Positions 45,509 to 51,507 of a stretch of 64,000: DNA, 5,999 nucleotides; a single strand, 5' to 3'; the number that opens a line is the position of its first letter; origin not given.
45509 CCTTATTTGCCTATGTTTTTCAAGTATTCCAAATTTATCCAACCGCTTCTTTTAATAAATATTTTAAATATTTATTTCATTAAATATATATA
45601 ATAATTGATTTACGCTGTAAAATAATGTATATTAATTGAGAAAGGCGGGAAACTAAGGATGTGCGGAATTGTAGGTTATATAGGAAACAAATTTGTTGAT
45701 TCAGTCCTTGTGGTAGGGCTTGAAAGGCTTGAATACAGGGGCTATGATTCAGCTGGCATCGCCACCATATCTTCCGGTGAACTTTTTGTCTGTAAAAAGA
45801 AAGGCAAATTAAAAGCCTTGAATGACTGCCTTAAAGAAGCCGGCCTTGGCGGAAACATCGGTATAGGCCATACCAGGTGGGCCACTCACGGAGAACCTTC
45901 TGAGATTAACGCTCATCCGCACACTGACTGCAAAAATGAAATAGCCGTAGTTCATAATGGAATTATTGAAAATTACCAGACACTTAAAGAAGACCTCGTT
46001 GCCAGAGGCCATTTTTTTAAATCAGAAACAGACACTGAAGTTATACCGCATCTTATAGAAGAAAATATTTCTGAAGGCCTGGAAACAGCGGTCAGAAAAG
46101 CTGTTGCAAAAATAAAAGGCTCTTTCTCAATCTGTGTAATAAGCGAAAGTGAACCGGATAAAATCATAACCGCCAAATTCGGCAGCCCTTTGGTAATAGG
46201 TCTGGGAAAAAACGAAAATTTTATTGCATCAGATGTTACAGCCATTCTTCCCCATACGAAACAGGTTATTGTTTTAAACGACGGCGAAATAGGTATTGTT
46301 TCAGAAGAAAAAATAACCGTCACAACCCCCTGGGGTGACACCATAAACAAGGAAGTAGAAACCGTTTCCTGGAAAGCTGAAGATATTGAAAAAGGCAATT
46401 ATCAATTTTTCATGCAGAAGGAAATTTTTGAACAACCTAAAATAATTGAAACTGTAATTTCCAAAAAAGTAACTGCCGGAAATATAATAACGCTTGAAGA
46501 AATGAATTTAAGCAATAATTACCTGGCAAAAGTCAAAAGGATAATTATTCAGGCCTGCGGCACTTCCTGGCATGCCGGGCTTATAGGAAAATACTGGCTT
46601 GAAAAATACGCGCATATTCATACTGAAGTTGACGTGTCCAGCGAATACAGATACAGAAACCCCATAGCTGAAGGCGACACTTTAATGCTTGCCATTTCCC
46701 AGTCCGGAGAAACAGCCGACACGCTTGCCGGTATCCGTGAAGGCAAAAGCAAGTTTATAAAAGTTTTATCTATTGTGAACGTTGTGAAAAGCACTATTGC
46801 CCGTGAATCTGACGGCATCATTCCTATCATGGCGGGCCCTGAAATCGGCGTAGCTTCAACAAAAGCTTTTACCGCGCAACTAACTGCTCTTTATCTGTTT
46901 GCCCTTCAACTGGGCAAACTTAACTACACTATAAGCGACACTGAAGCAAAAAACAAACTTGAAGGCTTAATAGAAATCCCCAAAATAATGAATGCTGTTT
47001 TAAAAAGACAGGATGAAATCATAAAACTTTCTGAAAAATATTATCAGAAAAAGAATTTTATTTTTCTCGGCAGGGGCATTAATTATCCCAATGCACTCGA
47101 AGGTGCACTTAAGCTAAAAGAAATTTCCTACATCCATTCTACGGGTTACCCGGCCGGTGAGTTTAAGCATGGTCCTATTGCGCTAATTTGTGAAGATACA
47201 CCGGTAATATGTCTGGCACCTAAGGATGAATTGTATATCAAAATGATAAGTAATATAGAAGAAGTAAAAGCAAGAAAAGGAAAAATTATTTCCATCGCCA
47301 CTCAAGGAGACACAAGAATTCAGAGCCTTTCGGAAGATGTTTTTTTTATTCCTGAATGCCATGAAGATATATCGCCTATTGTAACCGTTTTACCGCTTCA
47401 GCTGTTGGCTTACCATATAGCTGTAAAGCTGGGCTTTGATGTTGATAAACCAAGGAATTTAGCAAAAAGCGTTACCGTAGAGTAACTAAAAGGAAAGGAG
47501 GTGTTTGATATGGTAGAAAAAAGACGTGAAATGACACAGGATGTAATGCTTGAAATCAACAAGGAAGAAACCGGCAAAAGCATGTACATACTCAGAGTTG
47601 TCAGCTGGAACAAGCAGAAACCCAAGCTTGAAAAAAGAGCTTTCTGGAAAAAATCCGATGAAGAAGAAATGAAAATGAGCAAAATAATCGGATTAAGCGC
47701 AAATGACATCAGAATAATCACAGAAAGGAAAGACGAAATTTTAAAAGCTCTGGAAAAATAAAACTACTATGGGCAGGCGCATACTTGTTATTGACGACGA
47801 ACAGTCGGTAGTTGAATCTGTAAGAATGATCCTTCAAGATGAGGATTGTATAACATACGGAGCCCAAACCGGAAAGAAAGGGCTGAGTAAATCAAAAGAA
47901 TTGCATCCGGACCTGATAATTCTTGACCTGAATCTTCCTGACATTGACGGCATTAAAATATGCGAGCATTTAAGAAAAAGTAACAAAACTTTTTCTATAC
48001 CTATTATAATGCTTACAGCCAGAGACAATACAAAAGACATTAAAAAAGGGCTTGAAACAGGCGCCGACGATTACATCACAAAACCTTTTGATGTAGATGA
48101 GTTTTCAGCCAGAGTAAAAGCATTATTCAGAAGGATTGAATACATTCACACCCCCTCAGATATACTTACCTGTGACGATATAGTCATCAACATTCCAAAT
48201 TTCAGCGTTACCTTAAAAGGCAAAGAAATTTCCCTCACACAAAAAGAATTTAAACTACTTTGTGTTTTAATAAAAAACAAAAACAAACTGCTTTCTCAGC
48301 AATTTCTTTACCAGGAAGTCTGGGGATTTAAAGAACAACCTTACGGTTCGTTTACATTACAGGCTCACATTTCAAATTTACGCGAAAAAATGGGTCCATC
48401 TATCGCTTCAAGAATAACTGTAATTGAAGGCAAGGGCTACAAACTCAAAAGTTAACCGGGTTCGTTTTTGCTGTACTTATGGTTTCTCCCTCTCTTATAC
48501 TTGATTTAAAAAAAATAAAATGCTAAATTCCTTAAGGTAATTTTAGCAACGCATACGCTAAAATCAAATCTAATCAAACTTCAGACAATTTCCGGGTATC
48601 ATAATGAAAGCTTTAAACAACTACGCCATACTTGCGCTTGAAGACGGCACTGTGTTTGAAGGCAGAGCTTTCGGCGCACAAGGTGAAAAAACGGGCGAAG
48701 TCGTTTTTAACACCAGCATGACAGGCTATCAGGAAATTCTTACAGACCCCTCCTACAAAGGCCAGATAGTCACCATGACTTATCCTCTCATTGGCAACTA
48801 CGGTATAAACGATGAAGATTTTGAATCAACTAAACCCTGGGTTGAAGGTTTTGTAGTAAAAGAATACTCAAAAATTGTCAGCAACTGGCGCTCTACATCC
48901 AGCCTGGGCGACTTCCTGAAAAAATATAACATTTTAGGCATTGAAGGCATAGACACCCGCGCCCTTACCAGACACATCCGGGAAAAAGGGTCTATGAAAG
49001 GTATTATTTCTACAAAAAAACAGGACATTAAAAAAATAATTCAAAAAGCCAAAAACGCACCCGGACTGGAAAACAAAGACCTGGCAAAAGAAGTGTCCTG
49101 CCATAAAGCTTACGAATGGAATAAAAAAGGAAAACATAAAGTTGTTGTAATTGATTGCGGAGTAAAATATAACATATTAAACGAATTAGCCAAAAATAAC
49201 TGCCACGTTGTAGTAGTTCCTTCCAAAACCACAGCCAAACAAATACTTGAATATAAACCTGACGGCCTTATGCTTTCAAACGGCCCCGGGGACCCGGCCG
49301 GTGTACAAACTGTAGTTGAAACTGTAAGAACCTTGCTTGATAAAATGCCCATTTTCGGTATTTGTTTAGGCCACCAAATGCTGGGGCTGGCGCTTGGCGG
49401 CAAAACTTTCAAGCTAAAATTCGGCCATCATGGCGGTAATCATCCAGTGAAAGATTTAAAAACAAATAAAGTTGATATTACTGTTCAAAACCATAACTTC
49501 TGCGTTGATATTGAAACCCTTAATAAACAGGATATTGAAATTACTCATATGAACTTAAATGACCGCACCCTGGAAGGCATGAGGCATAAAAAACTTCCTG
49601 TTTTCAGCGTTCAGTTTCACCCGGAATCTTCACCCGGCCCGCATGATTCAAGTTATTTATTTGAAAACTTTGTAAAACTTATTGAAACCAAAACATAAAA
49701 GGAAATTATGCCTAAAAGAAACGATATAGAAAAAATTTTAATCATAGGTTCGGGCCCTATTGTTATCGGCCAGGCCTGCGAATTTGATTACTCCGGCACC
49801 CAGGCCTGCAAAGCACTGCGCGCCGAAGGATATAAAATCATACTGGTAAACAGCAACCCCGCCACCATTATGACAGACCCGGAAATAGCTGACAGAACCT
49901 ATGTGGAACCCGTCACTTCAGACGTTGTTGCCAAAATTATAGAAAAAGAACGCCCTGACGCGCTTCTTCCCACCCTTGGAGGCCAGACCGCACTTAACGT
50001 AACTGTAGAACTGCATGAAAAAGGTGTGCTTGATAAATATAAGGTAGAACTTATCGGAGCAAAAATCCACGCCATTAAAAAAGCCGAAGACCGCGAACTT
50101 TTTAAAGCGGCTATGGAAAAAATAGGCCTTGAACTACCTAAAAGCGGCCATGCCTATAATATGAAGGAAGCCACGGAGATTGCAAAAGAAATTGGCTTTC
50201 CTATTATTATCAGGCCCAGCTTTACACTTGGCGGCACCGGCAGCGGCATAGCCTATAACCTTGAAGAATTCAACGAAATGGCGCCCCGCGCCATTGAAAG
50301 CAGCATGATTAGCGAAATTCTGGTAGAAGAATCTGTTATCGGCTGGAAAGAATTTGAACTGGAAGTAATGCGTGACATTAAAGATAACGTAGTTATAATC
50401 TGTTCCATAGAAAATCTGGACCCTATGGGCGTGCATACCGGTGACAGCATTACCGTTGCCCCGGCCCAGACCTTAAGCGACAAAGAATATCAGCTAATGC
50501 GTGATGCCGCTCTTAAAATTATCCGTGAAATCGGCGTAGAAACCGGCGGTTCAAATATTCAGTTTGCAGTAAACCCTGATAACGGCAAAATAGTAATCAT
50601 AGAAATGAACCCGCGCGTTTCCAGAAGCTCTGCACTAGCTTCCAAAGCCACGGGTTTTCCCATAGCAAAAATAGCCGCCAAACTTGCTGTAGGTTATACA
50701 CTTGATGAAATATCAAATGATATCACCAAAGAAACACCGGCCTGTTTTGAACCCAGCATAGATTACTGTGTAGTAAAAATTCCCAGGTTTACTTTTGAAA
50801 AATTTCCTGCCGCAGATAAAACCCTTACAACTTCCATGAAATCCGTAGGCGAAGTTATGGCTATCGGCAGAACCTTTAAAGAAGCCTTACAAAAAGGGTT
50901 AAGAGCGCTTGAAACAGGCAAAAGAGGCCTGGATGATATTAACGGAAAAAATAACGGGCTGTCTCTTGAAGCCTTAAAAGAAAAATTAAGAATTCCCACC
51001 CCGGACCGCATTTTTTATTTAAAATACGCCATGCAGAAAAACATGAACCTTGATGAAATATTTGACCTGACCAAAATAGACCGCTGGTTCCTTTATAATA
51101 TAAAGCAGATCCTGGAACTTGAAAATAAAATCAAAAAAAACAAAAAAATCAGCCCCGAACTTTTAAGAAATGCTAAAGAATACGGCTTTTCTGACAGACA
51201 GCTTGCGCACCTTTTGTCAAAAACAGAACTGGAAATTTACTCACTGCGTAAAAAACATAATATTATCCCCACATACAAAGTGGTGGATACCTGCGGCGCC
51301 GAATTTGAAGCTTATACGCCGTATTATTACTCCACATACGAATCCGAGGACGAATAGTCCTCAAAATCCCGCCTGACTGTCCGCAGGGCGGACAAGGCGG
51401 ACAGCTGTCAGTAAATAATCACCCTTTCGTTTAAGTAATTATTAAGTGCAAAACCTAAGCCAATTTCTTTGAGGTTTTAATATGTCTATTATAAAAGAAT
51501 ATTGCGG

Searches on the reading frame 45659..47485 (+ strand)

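Call 40: search_protein_families(library=pfam, proteins=[window:45659-47485:+], max_evalue=0.00001)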
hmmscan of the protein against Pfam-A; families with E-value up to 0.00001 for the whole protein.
window:45659-47485:+ (608 aa): 3 families
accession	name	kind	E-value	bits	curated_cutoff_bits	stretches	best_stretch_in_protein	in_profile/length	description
PF01380.27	SIS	-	5.6e-55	185.1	25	2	289-416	2-130/131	SIS domain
PF13522.11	GATase_6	-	1.7e-18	67.4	27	1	65-182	10-120/130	Glutamine amidotransferase domain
PF13537.11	GATase_7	-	4.1e-15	56.3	25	1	82-197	10-122/123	Glutamine amidotransferase domain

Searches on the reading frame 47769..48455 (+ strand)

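Call 40: search_protein_families(library=pfam, proteins=[window:47769-48455:+], max_evalue=0.00001)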
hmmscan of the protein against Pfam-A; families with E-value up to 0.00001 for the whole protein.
window:47769-48455:+ (228 aa): 2 families
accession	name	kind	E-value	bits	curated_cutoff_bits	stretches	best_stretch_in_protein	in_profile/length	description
PF00072.30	Response_reg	-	2.1e-30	105.6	30.2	1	5-116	1-110/111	Response regulator receiver domain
PF00486.34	Trans_reg_C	-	2.9e-18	66.1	26.2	1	151-226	1-77/77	Transcriptional regulatory protein, C terminal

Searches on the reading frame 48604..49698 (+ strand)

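Call 41: search_protein_families(library=pfam, proteins=[window:48604-49698:+], max_evalue=0.00001)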
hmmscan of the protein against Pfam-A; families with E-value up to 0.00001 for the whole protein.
window:48604-49698:+ (364 aa): 3 families
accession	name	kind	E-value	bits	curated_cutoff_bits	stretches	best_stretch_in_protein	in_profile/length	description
PF00988.28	CPSase_sm_chain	-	1.1e-60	203.4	27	1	10-135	1-126/126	Carbamoyl-phosphate synthase small chain, CPSase domain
PF00117.34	GATase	-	5.7e-57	192.9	22.8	1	181-358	1-189/190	Glutamine amidotransferase class-I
PF07722.19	Peptidase_C26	-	4e-08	33.7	20.5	1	244-341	102-219/219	Peptidase C26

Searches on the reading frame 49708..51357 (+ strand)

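Call 41: search_protein_families(library=pfam, proteins=[window:49708-51357:+], max_evalue=0.00001)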
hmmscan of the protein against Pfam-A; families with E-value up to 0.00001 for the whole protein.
window:49708-51357:+ (549 aa): 6 families
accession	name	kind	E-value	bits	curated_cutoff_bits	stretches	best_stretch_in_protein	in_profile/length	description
PF02786.22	CPSase_L_D2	-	1.7e-74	250.4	19.8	1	128-334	1-210/211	Carbamoyl-phosphate synthase L chain, ATP binding domain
PF25596.1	CPSase_L_D1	-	6.4e-50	168.4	27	1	7-124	2-117/118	Carbamoyl phosphate synthase preATP-grasp domain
PF02787.25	CPSase_L_D3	-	3.5e-30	104.3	26.6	1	425-502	1-79/80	Carbamoyl-phosphate synthetase large chain, oligomerisation domain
PF07478.18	Dala_Dala_lig_C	-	4e-07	30.2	24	1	153-302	26-174/204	D-ala D-ala ligase C-terminus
PF02222.28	ATP-grasp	-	4.3e-06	26.9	27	1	135-305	2-164/179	ATP-grasp domain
PF13535.11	ATP-grasp_4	-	5e-06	26.7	27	0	163-303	2-151/160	ATP-grasp domain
